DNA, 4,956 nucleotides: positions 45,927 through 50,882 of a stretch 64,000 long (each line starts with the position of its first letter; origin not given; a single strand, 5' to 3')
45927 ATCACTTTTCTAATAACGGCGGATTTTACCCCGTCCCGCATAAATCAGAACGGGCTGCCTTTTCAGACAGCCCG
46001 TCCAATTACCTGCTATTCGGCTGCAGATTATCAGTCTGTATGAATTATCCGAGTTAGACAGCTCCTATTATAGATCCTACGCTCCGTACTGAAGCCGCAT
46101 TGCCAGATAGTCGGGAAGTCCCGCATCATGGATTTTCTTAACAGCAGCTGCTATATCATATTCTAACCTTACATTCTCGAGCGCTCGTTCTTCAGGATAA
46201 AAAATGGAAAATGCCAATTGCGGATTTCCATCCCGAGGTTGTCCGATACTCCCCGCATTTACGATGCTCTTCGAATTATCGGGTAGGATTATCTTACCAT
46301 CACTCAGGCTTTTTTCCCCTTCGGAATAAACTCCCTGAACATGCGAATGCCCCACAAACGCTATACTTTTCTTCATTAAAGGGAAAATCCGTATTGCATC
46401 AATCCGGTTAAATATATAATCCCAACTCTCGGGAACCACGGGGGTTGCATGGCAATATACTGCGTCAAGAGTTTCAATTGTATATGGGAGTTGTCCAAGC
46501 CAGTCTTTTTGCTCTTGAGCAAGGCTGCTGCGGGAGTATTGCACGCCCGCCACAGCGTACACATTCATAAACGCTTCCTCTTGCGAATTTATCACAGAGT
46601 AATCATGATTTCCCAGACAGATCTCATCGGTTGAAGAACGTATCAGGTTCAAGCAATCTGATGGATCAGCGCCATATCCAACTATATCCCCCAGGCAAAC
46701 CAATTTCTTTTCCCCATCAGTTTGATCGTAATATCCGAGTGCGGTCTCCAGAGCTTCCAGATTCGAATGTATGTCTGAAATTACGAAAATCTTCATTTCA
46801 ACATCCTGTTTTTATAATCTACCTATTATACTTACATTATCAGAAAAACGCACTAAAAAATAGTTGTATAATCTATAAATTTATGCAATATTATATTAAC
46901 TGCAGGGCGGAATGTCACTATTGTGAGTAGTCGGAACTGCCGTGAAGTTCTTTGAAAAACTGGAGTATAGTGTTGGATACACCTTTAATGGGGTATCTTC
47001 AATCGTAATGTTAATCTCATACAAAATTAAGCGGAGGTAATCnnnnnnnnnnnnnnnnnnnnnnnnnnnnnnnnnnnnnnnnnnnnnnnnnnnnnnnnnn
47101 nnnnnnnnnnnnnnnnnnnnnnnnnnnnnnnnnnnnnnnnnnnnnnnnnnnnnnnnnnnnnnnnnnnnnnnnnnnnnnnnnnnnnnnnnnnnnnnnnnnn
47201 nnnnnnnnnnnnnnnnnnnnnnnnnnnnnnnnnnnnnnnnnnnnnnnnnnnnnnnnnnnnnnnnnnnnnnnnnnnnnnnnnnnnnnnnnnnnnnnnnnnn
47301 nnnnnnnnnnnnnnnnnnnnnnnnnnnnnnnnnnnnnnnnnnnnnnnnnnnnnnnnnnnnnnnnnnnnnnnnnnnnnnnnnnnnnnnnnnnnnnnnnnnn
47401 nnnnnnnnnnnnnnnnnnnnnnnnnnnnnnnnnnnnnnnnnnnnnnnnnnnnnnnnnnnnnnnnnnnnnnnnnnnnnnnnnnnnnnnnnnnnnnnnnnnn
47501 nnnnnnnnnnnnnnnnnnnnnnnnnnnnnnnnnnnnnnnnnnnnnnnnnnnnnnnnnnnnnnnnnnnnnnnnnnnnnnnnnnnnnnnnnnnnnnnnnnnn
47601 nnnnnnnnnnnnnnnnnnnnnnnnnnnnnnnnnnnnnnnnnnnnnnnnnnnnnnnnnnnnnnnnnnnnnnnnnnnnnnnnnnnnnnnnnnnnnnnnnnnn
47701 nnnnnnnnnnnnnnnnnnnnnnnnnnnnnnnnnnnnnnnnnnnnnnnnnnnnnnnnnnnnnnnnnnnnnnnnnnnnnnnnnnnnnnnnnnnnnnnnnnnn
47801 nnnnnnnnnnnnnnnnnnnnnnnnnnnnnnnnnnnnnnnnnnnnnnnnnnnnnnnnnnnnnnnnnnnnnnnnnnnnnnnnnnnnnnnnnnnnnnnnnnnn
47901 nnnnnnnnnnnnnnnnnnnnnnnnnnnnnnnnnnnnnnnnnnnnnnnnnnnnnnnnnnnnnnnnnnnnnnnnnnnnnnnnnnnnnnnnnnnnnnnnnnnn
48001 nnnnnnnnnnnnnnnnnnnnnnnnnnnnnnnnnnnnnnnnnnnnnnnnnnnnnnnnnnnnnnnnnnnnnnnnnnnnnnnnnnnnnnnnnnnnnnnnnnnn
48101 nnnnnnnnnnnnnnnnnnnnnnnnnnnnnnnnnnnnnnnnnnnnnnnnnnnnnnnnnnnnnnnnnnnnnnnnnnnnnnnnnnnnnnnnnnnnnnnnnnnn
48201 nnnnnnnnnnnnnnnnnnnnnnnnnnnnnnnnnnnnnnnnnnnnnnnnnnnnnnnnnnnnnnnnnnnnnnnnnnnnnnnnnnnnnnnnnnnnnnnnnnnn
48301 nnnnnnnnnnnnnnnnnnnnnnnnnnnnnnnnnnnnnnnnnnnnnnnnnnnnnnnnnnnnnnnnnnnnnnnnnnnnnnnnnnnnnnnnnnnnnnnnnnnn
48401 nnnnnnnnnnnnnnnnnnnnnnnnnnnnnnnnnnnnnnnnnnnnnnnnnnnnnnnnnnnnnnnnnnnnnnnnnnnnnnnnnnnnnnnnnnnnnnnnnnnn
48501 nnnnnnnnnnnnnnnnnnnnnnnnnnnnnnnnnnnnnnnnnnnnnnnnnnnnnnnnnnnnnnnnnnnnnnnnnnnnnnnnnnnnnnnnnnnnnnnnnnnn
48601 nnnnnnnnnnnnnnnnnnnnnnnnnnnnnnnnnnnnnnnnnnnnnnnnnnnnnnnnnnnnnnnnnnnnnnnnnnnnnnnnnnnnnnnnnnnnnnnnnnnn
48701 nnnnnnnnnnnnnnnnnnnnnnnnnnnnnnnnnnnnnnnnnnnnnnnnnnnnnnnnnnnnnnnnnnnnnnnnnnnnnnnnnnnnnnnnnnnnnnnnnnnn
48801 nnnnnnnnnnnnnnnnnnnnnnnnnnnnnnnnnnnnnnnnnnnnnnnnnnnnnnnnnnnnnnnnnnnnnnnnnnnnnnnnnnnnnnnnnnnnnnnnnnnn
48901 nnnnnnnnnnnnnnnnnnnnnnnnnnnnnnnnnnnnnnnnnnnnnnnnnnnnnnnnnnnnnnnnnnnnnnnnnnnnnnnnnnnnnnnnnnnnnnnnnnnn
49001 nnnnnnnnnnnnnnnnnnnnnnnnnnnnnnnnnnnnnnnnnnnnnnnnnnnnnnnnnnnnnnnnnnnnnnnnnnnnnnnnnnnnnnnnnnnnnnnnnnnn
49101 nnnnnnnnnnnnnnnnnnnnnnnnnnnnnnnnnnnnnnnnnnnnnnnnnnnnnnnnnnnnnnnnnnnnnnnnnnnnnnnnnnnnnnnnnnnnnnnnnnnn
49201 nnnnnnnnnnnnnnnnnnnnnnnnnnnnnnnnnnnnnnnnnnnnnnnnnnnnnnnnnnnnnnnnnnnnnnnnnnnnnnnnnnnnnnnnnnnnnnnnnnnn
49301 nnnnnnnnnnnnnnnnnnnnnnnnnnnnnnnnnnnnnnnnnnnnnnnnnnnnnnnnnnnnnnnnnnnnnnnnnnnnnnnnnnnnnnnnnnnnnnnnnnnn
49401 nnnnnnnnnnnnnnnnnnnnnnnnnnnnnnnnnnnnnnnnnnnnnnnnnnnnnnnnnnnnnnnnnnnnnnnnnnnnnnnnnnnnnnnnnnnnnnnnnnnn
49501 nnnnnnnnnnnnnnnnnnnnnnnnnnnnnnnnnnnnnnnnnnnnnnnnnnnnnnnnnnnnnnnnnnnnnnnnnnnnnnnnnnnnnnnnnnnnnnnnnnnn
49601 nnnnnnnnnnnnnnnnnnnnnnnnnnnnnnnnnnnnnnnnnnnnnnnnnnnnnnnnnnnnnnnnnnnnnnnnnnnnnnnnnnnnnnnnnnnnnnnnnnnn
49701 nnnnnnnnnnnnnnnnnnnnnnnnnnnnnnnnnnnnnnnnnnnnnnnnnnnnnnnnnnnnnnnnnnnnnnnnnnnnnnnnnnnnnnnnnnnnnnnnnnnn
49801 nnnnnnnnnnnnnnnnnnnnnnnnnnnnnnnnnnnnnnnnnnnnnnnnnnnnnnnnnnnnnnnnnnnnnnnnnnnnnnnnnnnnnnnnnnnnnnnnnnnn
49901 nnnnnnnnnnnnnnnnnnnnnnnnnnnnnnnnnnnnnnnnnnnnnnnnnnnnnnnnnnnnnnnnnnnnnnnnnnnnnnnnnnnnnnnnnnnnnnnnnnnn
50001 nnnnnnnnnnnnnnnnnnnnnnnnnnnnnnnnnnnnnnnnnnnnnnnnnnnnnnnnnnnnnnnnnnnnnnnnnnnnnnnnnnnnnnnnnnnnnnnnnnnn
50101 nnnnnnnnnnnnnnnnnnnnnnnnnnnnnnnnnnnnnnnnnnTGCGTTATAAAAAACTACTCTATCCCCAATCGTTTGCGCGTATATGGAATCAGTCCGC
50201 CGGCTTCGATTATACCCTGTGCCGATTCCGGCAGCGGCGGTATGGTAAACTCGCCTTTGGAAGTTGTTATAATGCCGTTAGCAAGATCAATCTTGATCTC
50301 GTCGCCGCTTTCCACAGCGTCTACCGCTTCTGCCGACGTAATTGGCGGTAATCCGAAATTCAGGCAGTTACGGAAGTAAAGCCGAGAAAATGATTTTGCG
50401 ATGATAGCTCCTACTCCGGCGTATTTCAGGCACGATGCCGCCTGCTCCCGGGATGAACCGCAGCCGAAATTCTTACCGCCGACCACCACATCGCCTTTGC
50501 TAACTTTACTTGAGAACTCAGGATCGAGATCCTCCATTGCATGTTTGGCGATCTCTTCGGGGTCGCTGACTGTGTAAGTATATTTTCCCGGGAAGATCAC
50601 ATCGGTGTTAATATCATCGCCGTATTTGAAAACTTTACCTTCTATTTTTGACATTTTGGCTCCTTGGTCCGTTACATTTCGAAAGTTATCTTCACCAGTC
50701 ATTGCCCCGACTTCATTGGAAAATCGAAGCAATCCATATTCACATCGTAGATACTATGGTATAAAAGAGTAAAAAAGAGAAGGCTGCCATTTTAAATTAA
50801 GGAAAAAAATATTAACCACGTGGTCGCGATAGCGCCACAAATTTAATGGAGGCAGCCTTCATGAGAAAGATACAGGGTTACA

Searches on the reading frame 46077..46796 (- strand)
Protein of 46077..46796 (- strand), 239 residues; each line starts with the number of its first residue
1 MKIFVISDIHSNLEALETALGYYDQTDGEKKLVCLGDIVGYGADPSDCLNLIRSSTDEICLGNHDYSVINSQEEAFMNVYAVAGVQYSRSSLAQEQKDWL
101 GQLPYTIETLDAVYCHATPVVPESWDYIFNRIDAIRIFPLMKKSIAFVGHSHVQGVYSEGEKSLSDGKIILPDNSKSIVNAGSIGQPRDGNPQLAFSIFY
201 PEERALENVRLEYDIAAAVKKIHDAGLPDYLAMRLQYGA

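Call 27: search_protein_families(library=pfam, proteins=[window:46077-46796:-], max_evalue=0.001)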
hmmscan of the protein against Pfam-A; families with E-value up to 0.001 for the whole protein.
window:46077-46796:- (239 aa): 2 families
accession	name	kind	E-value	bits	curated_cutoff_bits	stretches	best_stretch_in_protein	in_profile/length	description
PF12850.12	Metallophos_2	-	6.1e-13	49.5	27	1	1-195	1-145/154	Calcineurin-like phosphoesterase superfamily domain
PF00149.33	Metallophos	-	3.4e-11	44.4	21.5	1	1-105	1-102/191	Calcineurin-like phosphoesterase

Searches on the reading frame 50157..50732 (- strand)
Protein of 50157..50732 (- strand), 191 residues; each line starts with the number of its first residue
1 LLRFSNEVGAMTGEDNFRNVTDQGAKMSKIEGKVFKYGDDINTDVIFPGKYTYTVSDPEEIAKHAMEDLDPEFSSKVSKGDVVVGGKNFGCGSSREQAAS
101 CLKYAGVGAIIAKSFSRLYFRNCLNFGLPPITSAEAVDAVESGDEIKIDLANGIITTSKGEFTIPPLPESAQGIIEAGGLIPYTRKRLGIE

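Call 3: search_protein_families(library=pfam, proteins=[window:50157-50732:-], max_evalue=1)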
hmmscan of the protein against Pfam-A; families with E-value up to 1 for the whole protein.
window:50157-50732:- (191 aa): 2 families
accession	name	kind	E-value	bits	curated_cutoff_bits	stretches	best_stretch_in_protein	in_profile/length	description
PF00694.25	Aconitase_C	-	1e-17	65.1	22.8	1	42-134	42-129/131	Aconitase C-terminal domain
PF06434.19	Aconitase_2_N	-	2.4e-05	24.6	27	1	33-164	2-148/204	Aconitate hydratase 2 N-terminus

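Call 4: search_protein_families(library=ncbifam, proteins=[window:50157-50732:-], max_evalue=1)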
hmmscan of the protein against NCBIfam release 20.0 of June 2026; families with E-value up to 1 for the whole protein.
window:50157-50732:- (191 aa): 19 families
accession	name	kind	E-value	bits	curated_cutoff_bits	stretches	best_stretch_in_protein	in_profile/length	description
TIGR02084.1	leud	equivalog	3.9e-56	189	245.85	1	32-186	1-156/156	3-isopropylmalate dehydratase small subunit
TIGR02087.1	LEUD_arch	subfamily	4.4e-56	189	108.95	1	32-187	1-157/157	LeuD/DmdB family oxidoreductase small subunit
NF040625.1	HacB2_Meth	equivalog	4.1e-51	172.7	230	1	27-182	1-154/161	homoaconitase small subunit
NF040604.2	HacB_Meth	equivalog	1.2e-48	165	230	1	29-186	2-159/159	homoaconitase small subunit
NF010629.0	PRK14023.1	equivalog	9.2e-46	155.7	229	1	33-187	3-157/166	homoaconitate hydratase small subunit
TIGR00139.1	h_aconitase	equivalog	5.8e-26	91.1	529.9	1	34-128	535-630/709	homoaconitase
NF005558.0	PRK07229.1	equivalog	4.1e-22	78.5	612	1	27-156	467-603/647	aconitate hydratase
TIGR01342.1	acon_putative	hypoth_equivalog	1.2e-20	73.3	719.15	1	16-161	455-611/655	putative aconitate hydratase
NF002458.0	PRK01641.1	subfamily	2.3e-20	73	167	1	31-163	8-158/202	3-isopropylmalate dehydratase small subunit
TIGR00171.1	leuD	equivalog_domain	4.9e-13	49.3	116.25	1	79-161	69-157/188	3-isopropylmalate dehydratase small subunit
NF006757.0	PRK09277.1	subfamily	1.8e-10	39.2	686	1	79-138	757-816/888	aconitate hydratase AcnA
TIGR01340.1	aconitase_mito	equivalog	4.6e-10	38.5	825.35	1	63-149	607-694/745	aconitate hydratase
TIGR01341.1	aconitase_1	equivalog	7.6e-10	37.1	945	1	79-150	748-821/876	aconitate hydratase AcnA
NF009520.0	PRK12881.1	subfamily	1e-09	36.7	905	1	78-138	761-821/893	aconitate hydratase AcnA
NF008503.0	PRK11413.1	equivalog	1.3e-08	33.3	641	1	75-160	624-708/753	hydratase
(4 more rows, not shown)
